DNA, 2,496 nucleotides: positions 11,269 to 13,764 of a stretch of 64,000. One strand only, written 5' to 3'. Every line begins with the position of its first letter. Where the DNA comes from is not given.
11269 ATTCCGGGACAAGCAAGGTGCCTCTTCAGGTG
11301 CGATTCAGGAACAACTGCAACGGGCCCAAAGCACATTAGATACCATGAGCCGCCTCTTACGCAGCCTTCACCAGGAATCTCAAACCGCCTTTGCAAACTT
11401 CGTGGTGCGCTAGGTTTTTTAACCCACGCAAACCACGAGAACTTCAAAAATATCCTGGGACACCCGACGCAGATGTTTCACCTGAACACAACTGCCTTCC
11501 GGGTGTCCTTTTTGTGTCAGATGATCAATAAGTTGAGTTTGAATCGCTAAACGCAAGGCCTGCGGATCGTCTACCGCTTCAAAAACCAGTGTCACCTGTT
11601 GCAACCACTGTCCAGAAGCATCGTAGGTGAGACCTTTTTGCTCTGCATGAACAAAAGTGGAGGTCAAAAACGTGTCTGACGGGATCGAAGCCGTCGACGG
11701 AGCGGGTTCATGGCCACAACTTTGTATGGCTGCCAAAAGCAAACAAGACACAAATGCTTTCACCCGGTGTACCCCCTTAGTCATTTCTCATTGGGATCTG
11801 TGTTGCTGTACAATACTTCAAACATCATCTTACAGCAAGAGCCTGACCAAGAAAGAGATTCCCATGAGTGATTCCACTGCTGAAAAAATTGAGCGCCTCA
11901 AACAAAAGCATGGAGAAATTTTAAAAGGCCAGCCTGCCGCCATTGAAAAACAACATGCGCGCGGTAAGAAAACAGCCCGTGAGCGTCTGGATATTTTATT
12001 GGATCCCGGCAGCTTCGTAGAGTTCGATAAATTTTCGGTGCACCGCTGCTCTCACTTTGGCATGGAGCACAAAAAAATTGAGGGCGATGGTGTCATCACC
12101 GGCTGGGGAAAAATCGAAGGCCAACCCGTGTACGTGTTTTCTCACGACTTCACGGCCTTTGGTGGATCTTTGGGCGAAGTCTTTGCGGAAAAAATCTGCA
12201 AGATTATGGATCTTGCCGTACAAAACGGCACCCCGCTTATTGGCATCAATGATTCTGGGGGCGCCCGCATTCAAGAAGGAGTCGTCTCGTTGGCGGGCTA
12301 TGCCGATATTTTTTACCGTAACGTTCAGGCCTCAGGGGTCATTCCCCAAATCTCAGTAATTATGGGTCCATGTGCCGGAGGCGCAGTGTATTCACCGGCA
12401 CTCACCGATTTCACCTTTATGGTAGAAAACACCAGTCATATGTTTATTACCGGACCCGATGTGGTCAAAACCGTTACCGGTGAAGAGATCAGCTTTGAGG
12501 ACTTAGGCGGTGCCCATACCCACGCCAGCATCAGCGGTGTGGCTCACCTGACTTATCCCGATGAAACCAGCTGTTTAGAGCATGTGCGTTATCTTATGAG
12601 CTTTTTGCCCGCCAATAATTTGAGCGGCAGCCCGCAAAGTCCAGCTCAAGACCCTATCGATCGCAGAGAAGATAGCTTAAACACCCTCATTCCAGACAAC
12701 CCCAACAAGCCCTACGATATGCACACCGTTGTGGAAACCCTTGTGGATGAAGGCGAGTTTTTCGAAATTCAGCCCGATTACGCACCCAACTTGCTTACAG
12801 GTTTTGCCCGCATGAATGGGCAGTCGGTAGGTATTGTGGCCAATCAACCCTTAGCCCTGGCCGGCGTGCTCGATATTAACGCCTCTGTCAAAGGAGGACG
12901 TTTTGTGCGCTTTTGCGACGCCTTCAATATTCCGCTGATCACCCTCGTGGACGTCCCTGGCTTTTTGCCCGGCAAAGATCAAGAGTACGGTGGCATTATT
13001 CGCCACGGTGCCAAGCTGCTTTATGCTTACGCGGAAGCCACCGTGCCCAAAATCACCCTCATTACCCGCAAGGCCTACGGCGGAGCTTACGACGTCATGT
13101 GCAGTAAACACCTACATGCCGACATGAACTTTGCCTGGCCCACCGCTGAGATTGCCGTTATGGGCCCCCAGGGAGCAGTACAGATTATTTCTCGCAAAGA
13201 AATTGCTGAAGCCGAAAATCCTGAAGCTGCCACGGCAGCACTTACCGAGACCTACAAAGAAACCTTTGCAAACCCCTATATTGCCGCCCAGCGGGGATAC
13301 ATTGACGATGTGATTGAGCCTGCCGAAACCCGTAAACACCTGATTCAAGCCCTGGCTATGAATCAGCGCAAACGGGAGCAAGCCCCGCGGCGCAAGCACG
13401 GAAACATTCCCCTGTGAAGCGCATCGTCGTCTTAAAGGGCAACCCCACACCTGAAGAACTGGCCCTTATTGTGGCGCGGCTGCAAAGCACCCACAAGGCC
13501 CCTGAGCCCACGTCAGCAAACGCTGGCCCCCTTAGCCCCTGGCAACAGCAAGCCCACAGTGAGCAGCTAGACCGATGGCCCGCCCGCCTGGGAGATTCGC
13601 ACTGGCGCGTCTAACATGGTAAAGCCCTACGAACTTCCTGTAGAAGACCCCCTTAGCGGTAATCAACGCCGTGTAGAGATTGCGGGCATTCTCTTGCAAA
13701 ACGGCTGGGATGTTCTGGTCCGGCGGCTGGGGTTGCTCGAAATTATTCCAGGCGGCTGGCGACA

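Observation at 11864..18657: Tightly packed co-directional operon linking acyl-CoA carboxylase genes to two kinases and an intramembrane protease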

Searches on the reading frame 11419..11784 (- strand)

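Call 30: search_protein_families(library=pfam, proteins=[window:11419-11784:-], max_evalue=0.001)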
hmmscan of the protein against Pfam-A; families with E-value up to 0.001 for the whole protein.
window:11419-11784:- (121 aa): 0 families

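Call 50: search_protein_families(library=pfam, proteins=[window:11419-11784:-], max_evalue=5)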
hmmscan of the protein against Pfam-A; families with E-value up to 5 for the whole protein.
window:11419-11784:- (121 aa): 1 family
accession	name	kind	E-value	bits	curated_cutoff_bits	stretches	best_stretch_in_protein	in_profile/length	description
PF07657.19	MNNL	-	0.17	11.8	22.5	1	30-95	66-133/157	N terminus of Notch ligand C2-like domain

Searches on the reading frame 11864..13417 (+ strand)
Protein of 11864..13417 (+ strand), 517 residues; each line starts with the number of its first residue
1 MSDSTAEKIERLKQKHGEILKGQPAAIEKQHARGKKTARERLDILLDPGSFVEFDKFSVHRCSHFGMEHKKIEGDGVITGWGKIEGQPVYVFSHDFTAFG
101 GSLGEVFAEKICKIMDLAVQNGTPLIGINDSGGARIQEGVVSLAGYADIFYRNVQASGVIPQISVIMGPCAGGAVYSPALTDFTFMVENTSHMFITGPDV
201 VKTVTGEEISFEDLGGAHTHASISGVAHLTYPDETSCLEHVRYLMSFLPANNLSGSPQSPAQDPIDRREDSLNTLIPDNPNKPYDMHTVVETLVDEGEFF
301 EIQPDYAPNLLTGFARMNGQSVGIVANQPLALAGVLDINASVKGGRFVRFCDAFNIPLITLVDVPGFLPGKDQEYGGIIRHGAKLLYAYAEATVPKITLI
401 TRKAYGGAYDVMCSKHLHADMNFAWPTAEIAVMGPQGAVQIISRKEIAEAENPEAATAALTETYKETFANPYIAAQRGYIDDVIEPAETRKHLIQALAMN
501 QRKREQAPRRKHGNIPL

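Call 5: search_protein_families(library=pfam, proteins=[window:11864-13417:+], max_evalue=0.01)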
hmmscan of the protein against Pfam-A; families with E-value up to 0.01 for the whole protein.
window:11864-13417:+ (517 aa): 3 families
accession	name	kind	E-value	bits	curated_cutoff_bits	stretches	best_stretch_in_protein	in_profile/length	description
PF01039.27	Carboxyl_trans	-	1.9e-210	700.1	22.3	1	29-515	1-493/493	Carboxyl transferase domain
PF03255.19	ACCA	-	2.6e-10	40.4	23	1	343-463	135-247/310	Acetyl co-enzyme A carboxylase carboxyltransferase-like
PF06833.16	MdcE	-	3e-05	24.3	32.7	1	356-458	28-129/196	Malonate decarboxylase gamma subunit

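Call 6: search_protein_families(library=ncbifam, proteins=[window:11864-13417:+], max_evalue=0.01)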
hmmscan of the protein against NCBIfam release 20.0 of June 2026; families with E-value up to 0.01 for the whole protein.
window:11864-13417:+ (517 aa): 9 families
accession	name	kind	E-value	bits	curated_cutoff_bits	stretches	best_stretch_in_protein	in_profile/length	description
TIGR01117.1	mmdA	subfamily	2.9e-245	814.9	998.8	1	7-517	1-512/512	methylmalonyl-CoA decarboxylase subunit alpha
TIGR00515.1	accD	equivalog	8.9e-26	90.9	317.45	1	37-209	58-243/285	acetyl-CoA carboxylase, carboxyltransferase subunit beta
TIGR03133.1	malonate_beta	equivalog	1.6e-23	83.4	278.15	1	36-208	6-186/274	biotin-independent malonate decarboxylase subunit beta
NF005530.0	PRK07189.1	equivalog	1.6e-23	83.3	228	1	35-208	15-196/303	biotin-independent malonate decarboxylase subunit beta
NF041504.1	AccA_sub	subfamily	3.2e-11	43.1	300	1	308-447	39-182/257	carboxyltransferase subunit alpha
TIGR03134.1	malonate_gamma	equivalog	1.3e-10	41.2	237.15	1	287-445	3-172/258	biotin-independent malonate decarboxylase subunit gamma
NF004344.0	PRK05724.1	equivalog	5.7e-09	35.7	357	1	343-456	139-245/319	acetyl-CoA carboxylase carboxyltransferase subunit alpha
TIGR00513.1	accA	equivalog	8.2e-09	35.3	319.3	1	340-444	136-236/321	acetyl-CoA carboxylase carboxyl transferase subunit alpha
NF008971.0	PRK12319.1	equivalog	0.00014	21.6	406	0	343-499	86-236/256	acetyl-CoA carboxylase carboxyl transferase subunit alpha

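Call 46: list_cluster_members(proteins=[window:11864-13417:+, window:13414-13614:+, window:13616-15451:+, window:15546-17630:+, window:17645-18397:+, window:18400-18657:+])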
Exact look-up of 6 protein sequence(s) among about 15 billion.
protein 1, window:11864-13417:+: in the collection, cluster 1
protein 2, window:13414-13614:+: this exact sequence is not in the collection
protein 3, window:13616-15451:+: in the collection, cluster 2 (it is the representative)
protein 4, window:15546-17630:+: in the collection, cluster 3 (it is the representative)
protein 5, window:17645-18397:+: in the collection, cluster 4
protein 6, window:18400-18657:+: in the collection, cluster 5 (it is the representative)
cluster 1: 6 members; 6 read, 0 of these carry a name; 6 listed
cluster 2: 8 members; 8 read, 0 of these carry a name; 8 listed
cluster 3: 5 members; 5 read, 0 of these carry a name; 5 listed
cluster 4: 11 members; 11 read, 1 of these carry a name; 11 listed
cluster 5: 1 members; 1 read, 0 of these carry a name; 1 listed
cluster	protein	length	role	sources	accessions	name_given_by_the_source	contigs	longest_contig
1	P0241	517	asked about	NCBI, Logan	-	-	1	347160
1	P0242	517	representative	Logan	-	-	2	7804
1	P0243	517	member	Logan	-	-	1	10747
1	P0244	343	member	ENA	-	-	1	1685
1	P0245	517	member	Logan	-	-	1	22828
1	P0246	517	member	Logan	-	-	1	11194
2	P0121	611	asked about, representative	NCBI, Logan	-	-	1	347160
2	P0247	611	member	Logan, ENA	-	-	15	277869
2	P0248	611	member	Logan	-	-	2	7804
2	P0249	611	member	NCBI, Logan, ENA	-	-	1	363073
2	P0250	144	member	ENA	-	-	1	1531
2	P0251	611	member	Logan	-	-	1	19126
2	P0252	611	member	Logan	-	-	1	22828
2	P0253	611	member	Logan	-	-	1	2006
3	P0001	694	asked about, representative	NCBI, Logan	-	-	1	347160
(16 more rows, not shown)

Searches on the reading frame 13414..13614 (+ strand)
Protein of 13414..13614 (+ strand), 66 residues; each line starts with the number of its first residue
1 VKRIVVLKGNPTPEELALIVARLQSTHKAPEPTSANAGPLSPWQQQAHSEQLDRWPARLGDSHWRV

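Call 5: search_protein_families(library=pfam, proteins=[window:13414-13614:+], max_evalue=0.01)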
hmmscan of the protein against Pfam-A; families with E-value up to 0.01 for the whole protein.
window:13414-13614:+ (66 aa): 1 family
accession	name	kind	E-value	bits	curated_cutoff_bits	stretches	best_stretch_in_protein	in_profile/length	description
PF13822.11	ACC_epsilon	-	5.4e-08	33.8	25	1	4-52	3-51/60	Acyl-CoA carboxylase epsilon subunit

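Call 6: search_protein_families(library=ncbifam, proteins=[window:13414-13614:+], max_evalue=0.01)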
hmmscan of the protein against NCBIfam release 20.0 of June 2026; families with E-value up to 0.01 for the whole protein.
window:13414-13614:+ (66 aa): 0 families
